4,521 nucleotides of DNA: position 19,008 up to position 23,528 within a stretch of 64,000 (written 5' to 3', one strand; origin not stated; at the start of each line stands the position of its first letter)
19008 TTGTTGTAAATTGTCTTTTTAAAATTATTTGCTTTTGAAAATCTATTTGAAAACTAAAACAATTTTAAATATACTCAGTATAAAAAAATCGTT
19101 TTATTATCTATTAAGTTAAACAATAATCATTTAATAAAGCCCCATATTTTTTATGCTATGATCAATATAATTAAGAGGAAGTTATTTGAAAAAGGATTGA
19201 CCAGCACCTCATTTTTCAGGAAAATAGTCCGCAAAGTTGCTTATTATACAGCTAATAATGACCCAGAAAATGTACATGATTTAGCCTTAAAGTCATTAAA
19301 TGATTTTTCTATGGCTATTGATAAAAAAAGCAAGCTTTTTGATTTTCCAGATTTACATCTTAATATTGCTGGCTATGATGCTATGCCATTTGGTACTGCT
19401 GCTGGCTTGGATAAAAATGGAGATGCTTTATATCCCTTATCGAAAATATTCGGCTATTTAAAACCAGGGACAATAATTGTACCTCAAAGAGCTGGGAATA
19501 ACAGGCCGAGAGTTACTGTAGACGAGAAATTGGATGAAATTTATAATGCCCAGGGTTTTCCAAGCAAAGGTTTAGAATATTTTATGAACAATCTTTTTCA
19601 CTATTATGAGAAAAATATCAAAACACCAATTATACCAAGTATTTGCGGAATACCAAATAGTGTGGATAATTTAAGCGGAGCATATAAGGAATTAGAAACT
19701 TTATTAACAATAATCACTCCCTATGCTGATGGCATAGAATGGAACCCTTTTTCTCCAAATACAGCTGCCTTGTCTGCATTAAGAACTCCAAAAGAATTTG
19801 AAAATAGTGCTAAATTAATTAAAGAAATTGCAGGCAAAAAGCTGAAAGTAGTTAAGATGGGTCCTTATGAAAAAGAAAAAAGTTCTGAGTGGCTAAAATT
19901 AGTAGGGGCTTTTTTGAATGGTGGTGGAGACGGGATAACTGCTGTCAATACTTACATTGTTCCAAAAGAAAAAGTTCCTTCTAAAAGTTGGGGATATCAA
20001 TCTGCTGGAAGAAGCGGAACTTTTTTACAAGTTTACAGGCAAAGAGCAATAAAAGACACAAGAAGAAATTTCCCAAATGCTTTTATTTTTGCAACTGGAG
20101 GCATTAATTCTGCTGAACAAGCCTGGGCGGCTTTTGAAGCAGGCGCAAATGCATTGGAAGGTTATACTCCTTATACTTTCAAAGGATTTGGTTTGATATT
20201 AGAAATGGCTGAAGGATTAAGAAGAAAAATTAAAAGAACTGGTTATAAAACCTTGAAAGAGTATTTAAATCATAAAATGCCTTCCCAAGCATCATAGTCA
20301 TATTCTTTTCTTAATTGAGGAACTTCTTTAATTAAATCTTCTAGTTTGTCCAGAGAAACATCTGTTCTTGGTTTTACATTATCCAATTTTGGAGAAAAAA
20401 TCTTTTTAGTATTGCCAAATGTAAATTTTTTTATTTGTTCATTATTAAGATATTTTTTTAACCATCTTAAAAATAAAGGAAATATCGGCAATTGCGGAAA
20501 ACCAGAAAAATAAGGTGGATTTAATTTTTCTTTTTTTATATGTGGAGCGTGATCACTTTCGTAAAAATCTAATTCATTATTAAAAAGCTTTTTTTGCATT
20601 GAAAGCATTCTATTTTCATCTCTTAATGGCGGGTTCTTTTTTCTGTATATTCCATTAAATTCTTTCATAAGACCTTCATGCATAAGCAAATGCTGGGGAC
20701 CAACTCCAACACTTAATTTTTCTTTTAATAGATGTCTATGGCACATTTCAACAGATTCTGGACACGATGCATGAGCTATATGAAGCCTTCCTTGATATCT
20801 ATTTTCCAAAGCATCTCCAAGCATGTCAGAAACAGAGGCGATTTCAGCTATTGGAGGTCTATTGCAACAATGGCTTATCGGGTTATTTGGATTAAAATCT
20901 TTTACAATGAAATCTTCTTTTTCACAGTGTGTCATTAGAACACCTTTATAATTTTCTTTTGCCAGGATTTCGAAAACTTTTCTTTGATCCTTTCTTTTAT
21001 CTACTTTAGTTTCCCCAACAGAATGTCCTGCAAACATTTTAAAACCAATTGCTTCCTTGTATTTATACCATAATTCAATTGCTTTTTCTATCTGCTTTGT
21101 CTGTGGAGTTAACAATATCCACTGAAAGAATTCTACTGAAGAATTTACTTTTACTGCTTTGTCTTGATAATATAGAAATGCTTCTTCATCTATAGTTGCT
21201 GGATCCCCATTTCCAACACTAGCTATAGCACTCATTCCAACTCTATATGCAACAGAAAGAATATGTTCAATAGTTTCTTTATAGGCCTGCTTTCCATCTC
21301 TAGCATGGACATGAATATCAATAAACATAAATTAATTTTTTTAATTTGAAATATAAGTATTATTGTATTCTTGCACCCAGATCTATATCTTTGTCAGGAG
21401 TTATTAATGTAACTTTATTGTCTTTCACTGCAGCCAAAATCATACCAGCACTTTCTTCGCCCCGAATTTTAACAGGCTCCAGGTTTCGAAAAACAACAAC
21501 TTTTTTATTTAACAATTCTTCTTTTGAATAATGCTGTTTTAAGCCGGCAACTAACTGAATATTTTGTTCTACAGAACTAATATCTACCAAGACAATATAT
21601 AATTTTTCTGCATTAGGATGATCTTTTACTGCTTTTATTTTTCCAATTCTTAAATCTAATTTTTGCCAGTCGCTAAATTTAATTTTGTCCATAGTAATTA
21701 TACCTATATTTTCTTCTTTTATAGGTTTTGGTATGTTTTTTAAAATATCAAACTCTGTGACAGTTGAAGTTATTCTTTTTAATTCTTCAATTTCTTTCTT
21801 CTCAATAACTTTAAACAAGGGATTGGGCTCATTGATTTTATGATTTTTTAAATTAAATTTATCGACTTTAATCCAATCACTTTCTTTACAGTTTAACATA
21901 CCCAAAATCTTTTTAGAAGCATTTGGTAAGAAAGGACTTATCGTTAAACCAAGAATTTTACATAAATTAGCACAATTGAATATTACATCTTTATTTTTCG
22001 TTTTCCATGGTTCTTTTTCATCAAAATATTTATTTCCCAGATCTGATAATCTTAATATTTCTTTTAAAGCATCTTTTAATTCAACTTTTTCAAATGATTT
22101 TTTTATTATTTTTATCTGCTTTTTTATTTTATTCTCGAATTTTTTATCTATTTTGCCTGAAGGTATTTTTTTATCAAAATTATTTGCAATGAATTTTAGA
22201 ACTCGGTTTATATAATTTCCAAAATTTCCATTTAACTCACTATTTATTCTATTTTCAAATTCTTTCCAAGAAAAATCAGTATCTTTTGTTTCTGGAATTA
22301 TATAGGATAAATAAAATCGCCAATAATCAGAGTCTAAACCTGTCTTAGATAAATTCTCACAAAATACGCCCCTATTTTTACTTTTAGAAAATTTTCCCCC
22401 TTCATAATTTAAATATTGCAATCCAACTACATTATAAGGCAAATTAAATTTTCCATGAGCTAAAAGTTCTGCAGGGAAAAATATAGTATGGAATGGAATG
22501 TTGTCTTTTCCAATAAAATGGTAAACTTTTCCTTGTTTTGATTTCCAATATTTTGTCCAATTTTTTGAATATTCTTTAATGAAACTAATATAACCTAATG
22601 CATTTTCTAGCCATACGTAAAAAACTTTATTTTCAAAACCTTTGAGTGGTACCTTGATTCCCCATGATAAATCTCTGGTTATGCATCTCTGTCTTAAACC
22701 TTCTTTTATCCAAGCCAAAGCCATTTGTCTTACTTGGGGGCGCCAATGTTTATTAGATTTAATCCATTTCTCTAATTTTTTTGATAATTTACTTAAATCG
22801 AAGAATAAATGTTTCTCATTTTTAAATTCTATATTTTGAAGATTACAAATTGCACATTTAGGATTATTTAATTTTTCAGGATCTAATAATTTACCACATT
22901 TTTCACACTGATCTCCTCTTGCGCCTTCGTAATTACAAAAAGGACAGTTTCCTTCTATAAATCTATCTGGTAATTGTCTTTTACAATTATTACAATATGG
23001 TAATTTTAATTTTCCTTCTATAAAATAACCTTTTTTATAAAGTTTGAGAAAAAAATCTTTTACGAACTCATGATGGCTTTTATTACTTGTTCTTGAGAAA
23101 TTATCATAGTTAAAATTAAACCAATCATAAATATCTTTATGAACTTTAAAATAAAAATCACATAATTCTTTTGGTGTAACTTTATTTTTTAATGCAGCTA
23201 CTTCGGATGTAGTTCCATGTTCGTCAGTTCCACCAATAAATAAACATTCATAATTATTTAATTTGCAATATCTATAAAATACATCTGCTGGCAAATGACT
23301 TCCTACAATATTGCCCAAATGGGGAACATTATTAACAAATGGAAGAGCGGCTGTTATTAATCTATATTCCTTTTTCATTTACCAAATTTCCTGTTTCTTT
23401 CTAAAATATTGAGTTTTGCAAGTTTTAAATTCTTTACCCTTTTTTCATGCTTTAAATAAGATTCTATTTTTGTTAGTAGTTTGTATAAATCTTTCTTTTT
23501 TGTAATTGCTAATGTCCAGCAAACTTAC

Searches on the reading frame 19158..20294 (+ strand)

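Call 33: search_protein_families(library=pfam, proteins=[window:19158-20294:+], max_evalue=0.001)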
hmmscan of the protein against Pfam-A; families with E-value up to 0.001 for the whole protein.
window:19158-20294:+ (379 aa): 1 family
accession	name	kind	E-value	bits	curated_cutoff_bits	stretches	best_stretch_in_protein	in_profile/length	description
PF01180.27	DHO_dh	-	2.6e-28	99.5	27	1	76-356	13-289/291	Dihydroorotate dehydrogenase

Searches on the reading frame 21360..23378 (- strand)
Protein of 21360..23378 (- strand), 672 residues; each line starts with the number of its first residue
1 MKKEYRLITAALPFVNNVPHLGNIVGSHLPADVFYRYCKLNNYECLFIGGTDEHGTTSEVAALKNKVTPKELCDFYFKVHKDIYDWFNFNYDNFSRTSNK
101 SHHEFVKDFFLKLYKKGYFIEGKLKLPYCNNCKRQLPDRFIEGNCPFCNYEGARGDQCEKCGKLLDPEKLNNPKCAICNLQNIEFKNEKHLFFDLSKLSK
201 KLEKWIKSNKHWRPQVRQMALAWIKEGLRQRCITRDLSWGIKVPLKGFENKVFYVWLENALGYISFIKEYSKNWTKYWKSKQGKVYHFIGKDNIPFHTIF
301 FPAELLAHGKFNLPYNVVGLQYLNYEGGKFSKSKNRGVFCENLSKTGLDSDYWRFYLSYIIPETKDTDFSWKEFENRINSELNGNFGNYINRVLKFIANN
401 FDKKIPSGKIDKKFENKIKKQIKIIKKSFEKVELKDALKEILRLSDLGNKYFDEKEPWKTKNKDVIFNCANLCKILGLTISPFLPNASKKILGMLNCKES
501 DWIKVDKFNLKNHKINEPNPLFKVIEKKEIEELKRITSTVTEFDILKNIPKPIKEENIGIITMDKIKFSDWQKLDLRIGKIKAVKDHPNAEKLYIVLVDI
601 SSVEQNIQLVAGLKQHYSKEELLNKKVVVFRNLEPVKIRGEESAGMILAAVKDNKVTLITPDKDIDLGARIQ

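Call 33: search_protein_families(library=pfam, proteins=[window:21363-23378:-], max_evalue=0.001)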
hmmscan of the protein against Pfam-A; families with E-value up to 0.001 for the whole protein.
window:21363-23378:- (672 aa): 5 families
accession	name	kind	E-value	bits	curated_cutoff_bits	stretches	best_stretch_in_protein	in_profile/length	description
PF09334.17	tRNA-synt_1g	-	8.4e-150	499.3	20.1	1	7-394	2-391/391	tRNA synthetases class I (M)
PF01588.26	tRNA_bind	-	2.8e-25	88.7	27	1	576-669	1-95/96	Putative tRNA binding domain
PF00133.28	tRNA-synt_1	-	1.1e-12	47.9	22.7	1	90-245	127-245/414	tRNA synthetases class I (I, L, M and V)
PF19303.5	Anticodon_3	-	3.5e-12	46.9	23.5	1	408-534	8-144/152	Anticodon binding domain of methionyl tRNA ligase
PF08264.19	Anticodon_1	-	1.4e-05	25.4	25.1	1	411-548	1-137/148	Anticodon-binding domain of tRNA ligase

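Call 74: find_encoding_contigs(protein=window:21360-23378:-, flank=1000, max_places=4)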
Protein window:21360-23378:- (672 aa): 3 contigs read that carry it; 1 place shown.
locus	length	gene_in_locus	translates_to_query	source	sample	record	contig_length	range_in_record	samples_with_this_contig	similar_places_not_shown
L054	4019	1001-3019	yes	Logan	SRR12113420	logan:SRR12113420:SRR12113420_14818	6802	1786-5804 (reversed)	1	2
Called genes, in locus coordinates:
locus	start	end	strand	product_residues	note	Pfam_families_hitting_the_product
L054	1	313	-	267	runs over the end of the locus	PF13847:Methyltransf_31 (weak), PF01564:Spermine_synth (weak), PF08241:Methyltransf_11 (weak), PF13649:Methyltransf_25 (weak)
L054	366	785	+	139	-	-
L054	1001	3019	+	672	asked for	PF09334:tRNA-synt_1g, PF00133:tRNA-synt_1 (weak), PF08264:Anticodon_1 (weak), PF19303:Anticodon_3, PF01588:tRNA_bind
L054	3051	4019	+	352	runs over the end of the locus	-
